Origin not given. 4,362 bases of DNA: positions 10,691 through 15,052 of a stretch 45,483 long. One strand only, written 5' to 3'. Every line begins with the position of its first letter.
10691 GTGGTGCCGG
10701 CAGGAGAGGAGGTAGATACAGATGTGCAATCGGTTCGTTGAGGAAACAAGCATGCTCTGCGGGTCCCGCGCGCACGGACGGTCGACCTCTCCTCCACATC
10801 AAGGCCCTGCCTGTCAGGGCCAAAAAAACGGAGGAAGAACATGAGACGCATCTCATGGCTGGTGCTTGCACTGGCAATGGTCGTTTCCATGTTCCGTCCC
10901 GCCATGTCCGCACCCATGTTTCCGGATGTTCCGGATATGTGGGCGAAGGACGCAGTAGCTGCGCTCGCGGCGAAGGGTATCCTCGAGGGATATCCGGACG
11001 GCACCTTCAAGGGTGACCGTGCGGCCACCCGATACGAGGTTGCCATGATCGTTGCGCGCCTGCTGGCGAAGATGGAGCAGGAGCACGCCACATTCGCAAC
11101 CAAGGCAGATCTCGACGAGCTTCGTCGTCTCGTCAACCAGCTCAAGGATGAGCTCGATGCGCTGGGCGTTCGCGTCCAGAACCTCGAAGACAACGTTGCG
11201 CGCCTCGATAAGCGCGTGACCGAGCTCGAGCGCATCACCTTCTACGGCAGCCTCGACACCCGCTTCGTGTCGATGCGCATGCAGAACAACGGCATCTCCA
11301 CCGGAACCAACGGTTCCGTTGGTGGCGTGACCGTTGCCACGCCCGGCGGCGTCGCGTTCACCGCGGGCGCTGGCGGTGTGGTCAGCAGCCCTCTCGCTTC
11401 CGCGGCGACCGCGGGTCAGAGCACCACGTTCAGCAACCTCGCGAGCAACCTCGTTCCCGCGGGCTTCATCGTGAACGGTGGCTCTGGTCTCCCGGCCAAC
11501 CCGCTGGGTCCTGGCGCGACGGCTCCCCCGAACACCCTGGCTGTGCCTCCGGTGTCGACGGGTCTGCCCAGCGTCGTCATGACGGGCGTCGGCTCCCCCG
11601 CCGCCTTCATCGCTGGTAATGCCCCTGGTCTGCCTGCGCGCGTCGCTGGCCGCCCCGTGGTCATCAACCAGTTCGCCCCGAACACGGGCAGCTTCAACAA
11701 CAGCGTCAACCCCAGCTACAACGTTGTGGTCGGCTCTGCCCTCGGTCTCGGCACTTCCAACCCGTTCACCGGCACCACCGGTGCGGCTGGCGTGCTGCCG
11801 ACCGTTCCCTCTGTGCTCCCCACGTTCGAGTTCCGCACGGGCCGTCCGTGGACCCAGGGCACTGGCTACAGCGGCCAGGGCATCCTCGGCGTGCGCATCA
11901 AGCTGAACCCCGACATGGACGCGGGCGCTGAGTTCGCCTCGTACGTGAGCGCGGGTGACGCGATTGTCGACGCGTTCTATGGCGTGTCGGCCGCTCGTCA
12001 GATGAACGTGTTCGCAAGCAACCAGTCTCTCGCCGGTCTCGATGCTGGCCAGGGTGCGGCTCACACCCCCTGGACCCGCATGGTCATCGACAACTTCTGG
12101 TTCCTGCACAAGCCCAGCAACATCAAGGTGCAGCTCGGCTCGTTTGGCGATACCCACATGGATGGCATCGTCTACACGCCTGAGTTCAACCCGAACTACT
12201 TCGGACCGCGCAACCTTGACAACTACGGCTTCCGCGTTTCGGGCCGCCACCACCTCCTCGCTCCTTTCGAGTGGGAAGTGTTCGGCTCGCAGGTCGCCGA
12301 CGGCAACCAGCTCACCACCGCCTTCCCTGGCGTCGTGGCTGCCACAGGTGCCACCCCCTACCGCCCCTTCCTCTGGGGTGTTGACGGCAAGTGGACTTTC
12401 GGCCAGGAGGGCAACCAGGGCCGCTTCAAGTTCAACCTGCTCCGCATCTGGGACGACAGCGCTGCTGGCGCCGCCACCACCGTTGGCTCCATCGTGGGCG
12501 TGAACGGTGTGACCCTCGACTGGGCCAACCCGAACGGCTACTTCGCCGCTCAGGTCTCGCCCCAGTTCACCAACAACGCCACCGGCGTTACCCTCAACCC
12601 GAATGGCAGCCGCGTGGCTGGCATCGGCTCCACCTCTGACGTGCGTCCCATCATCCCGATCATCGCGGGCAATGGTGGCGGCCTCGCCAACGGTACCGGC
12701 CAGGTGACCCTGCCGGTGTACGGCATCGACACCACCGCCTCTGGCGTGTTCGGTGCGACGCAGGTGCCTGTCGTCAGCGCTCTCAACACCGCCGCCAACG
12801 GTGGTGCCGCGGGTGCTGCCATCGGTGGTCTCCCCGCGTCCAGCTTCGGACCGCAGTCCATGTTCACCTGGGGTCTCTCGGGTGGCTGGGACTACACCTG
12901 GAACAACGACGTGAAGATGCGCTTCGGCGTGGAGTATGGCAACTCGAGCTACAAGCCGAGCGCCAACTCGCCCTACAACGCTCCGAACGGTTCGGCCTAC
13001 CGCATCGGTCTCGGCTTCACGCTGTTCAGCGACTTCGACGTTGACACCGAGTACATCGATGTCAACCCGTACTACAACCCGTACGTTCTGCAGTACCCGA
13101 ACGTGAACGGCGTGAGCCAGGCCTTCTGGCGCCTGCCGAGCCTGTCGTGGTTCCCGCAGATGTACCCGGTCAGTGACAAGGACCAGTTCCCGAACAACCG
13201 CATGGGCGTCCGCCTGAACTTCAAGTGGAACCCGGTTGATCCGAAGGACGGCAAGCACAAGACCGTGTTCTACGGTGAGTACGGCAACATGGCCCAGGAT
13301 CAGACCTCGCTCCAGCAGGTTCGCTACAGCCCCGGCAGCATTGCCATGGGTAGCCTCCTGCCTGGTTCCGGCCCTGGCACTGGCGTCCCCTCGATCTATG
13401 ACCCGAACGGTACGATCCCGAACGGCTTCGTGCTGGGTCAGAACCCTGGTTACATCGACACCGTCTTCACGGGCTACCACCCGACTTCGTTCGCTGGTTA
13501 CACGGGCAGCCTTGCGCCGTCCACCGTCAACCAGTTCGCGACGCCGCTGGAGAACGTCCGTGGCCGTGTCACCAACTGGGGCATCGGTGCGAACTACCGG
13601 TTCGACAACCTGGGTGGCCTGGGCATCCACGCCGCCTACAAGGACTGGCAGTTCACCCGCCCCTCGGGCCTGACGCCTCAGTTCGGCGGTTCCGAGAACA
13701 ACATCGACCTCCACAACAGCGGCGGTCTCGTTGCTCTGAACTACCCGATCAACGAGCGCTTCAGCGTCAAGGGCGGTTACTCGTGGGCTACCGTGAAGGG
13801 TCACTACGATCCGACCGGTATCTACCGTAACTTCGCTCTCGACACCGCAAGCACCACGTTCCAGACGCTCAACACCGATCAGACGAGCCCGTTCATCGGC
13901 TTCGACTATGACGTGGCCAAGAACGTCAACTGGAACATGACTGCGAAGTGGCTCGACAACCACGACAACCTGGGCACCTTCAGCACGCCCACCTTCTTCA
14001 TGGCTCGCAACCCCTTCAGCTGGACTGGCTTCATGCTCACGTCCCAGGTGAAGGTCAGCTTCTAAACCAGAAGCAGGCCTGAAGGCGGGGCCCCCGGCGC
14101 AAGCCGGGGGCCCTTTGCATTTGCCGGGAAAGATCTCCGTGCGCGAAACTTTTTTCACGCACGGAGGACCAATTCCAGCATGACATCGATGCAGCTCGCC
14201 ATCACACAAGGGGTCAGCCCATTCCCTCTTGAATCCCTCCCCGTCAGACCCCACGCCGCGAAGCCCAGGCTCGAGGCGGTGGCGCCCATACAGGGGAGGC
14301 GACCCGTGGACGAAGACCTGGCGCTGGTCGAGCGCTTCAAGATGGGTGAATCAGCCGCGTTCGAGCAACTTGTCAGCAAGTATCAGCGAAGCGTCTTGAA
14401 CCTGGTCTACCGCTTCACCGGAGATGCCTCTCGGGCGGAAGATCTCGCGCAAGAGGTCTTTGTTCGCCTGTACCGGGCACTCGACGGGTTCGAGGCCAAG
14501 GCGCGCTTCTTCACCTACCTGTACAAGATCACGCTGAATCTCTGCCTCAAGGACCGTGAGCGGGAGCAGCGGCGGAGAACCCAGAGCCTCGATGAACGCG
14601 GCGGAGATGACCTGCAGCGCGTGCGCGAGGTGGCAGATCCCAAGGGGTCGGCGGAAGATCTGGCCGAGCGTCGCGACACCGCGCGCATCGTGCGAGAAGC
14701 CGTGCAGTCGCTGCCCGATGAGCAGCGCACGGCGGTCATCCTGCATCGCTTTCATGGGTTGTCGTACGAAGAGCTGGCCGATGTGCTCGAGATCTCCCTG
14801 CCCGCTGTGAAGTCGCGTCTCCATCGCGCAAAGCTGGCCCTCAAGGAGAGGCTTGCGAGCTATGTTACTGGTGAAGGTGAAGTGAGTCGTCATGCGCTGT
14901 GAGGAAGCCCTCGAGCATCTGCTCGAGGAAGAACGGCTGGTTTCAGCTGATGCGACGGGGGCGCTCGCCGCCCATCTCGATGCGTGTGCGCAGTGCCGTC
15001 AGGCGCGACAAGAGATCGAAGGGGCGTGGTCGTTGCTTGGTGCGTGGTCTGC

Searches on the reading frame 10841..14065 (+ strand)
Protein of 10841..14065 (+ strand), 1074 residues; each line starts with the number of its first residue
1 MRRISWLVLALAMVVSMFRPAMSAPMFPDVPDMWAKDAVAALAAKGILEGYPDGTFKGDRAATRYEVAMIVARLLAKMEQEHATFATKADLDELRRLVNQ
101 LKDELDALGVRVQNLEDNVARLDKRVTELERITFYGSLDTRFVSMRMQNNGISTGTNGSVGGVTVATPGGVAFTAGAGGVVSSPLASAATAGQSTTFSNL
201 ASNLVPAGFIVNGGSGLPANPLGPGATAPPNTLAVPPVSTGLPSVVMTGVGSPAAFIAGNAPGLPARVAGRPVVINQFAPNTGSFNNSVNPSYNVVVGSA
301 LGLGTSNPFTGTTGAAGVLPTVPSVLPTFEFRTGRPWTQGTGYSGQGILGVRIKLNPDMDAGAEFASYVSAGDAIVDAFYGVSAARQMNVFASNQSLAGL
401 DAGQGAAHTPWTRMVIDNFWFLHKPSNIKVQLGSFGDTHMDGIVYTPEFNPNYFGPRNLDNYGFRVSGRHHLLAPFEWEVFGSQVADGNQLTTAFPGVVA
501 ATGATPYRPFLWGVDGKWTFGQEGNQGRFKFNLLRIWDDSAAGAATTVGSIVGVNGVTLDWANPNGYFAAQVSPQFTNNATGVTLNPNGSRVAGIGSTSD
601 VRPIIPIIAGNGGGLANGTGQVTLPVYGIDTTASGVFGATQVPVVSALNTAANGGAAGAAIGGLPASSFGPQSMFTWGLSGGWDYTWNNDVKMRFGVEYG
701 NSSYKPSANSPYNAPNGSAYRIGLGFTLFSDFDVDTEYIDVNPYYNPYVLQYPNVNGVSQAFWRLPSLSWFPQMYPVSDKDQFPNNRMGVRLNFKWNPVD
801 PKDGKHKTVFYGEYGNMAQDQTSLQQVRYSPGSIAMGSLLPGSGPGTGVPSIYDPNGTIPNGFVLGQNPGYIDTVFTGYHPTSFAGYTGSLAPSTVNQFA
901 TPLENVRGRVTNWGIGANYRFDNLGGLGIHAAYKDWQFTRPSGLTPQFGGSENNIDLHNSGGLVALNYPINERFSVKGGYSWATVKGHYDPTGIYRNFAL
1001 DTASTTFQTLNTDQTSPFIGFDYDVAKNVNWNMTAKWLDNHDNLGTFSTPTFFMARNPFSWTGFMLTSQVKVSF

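Call 56: search_protein_families(library=pfam, proteins=[window:10841-14065:+], max_evalue=1)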
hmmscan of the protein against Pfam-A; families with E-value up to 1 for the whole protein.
window:10841-14065:+ (1074 aa): 9 families
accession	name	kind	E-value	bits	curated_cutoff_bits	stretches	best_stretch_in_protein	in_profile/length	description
PF00395.25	SLH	-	1.2e-11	44.9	20.8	1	27-68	2-44/44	S-layer homology domain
PF10046.14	BLOC1_2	-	0.0067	17.2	33.4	1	90-131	52-93/96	Biogenesis of lysosome-related organelles complex-1 subunit 2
PF06657.18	Cep57_MT_bd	-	0.035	15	31.3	1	92-139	11-58/77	Centrosome microtubule-binding domain of Cep57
PF19551.4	DUF6074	-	0.07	13.8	27.2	1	87-132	29-75/83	Family of unknown function (DUF6074)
PF05065.19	Phage_capsid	-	0.071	12.9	24.2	0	260-287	194-216/280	Phage capsid family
PF14023.12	Bestrophin-like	-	0.15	12.1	32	1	48-124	77-153/232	Bestrophin-like domain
PF08614.16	ATG16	-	0.3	11.7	33.7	1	88-129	143-184/200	Autophagy protein 16 (ATG16)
PF07889.17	DUF1664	-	0.35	11.4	34.6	1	69-124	66-122/124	Protein of unknown function (DUF1664)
PF10805.13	DUF2730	-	0.42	11.2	24.9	1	68-129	15-75/102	Protein of unknown function (DUF2730)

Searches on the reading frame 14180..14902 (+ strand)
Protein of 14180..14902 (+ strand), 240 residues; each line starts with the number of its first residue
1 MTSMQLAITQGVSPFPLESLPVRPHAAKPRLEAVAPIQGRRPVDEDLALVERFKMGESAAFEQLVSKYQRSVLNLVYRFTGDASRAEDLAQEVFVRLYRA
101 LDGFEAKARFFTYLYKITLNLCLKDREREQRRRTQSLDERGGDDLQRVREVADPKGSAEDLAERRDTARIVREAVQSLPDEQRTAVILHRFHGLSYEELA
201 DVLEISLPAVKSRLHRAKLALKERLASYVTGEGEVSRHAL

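Call 56: search_protein_families(library=pfam, proteins=[window:14180-14902:+], max_evalue=1)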
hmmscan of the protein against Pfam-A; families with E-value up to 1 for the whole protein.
window:14180-14902:+ (240 aa): 9 families
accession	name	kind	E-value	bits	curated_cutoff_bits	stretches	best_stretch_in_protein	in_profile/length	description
PF08281.18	Sigma70_r4_2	-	3.6e-18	65.4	25.7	1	169-221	2-54/54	Sigma-70, region 4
PF04542.20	Sigma70_r2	-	5.9e-18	64.9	24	1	64-132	1-71/71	Sigma-70 region 2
PF07638.17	Sigma70_ECF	-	2.1e-10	41.2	21.1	1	49-222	7-180/185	ECF sigma factor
PF04545.22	Sigma70_r4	-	6.4e-10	38.8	24.1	1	174-223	1-50/50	Sigma-70, region 4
PF13412.12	HTH_24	-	0.062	13.3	21.9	1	193-214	17-38/48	Winged helix-turn-helix DNA-binding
PF09862.15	DUF2089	-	0.089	12.9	33.4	1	197-222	20-45/47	Domain of unknown function (DUF2089)-HTH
PF13384.12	HTH_23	-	0.098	13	24.6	1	185-216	8-40/50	Homeodomain-like domain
PF04297.20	UPF0122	-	0.11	13.1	22.7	1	178-222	18-62/101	Putative helix-turn-helix protein, YlxM / p13 like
PF12645.13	HTH_16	-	0.12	12.9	22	1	49-105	3-65/65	Helix-turn-helix domain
